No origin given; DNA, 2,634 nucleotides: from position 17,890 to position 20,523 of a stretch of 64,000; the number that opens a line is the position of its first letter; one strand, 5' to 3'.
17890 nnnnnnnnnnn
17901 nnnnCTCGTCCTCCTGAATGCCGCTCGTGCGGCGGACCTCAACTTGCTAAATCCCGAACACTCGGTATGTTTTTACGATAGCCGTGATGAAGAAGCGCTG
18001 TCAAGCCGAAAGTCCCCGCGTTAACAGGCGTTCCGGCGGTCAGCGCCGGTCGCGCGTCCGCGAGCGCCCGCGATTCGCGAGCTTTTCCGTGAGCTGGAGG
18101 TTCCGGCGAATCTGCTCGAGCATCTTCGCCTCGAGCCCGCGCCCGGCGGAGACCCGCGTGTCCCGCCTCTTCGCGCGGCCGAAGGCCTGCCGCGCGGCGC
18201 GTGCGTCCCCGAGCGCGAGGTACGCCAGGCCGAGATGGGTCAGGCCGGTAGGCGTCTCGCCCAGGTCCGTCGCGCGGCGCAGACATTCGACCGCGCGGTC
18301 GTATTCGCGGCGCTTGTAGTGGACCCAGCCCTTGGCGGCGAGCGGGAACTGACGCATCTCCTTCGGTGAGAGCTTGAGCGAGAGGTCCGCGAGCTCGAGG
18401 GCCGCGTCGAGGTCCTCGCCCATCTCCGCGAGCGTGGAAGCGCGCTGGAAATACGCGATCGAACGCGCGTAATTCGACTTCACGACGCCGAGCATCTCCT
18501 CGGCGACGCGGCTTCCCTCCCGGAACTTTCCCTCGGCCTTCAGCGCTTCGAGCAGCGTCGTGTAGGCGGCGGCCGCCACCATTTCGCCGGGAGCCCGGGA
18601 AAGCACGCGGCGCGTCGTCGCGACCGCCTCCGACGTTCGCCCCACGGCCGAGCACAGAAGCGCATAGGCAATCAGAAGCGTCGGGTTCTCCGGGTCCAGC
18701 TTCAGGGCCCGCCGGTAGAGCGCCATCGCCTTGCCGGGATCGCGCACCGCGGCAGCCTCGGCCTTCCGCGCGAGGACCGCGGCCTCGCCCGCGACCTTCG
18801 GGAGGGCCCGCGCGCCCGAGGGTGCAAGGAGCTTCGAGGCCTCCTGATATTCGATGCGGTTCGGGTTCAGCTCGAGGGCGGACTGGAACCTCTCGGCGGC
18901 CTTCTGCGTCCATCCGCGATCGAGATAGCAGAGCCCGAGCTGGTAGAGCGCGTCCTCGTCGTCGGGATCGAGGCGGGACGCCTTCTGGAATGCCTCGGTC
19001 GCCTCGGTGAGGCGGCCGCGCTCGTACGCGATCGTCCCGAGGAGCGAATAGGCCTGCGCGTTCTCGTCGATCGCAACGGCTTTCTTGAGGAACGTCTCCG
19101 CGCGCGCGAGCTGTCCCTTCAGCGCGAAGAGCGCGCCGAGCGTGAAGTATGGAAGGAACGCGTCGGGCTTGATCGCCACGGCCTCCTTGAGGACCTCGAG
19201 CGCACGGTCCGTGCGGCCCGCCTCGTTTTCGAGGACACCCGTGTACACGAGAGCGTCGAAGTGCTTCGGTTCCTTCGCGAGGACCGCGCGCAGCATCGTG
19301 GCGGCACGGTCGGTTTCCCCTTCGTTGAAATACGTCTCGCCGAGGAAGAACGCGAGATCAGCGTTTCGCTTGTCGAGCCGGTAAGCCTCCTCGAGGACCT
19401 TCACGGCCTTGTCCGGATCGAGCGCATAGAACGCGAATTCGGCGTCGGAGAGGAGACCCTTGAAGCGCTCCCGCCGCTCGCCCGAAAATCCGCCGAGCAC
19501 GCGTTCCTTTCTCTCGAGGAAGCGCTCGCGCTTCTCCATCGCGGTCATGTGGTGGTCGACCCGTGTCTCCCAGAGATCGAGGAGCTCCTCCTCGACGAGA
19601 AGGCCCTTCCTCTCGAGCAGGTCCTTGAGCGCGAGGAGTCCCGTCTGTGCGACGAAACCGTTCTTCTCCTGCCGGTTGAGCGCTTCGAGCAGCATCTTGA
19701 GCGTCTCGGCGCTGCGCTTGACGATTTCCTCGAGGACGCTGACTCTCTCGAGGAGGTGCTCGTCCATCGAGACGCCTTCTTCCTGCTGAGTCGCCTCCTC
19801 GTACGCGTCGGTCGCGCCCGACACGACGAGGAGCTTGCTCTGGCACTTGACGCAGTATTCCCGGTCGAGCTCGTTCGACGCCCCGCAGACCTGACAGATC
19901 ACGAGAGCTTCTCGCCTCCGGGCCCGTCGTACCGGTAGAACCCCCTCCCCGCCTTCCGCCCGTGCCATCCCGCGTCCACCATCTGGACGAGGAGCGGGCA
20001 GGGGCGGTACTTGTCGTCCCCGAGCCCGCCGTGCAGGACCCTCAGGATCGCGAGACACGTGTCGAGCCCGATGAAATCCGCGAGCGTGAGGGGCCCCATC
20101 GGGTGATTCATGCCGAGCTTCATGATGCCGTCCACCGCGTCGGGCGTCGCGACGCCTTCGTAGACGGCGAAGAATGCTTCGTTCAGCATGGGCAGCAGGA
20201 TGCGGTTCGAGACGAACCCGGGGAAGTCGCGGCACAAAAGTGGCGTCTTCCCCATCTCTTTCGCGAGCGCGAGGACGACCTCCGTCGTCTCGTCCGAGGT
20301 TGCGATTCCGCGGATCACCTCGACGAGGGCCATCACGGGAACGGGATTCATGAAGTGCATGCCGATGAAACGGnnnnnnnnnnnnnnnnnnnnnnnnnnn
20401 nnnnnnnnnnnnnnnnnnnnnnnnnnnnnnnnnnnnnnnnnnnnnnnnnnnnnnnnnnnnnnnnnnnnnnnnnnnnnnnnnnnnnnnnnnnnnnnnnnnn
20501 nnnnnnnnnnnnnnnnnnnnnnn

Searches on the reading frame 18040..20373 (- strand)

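Call 11: search_protein_families(library=pfam, proteins=[window:18040-20373:-], max_evalue=0.001)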
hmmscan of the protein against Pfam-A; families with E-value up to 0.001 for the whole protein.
window:18040-20373:- (777 aa): 21 families
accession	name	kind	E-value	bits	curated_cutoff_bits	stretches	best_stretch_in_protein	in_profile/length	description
PF07719.23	TPR_2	-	4.5e-38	126.7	27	2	439-472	1-34/34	Tetratricopeptide repeat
PF14559.12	TPR_19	-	9.7e-35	119.2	25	4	319-371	6-58/68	Tetratricopeptide repeat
PF13414.12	TPR_11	-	7.9e-33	112.3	26.8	2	448-485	3-40/42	TPR repeat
PF00515.34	TPR_1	-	1e-30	104.7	27.8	1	439-472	1-34/34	Tetratricopeptide repeat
PF13181.12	TPR_8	-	3e-30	102.2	25.7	0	439-472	1-34/34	Tetratricopeptide repeat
PF13432.12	TPR_16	-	1.6e-27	96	32.7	3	345-405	4-64/65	Tetratricopeptide repeat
PF13428.12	TPR_14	-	5.9e-27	91.8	23.5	1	539-572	10-43/44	Tetratricopeptide repeat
PF13431.12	TPR_17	-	9.7e-24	82.1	24.4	1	461-492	1-32/34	Tetratricopeptide repeat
PF12895.13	ANAPC3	-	4.9e-19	68.8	27.2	2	420-493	3-76/82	Anaphase-promoting complex, cyclosome, subunit 3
PF13174.12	TPR_6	-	1.2e-17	63.7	26.3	0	474-505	1-32/33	Tetratricopeptide repeat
PF23914.1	TPR_CcmH_CycH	-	2.2e-16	60.5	42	2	387-472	65-154/158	Cytochrome c-type biogenesis protein H TPR domain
PF13424.12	TPR_12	-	7.6e-16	58.5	30.1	1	439-502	3-74/77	Tetratricopeptide repeat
PF13176.12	TPR_7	-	8e-14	50.9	27.9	0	678-704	2-30/36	Tetratricopeptide repeat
PF13371.12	TPR_9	-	1.9e-13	50.6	35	1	448-516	4-72/73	Tetratricopeptide repeat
PF25062.1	ARM_TT21_N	-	6.2e-10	39.6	40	0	550-691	14-151/222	Tetratricopeptide repeat protein 21 N-terminal ARM repeat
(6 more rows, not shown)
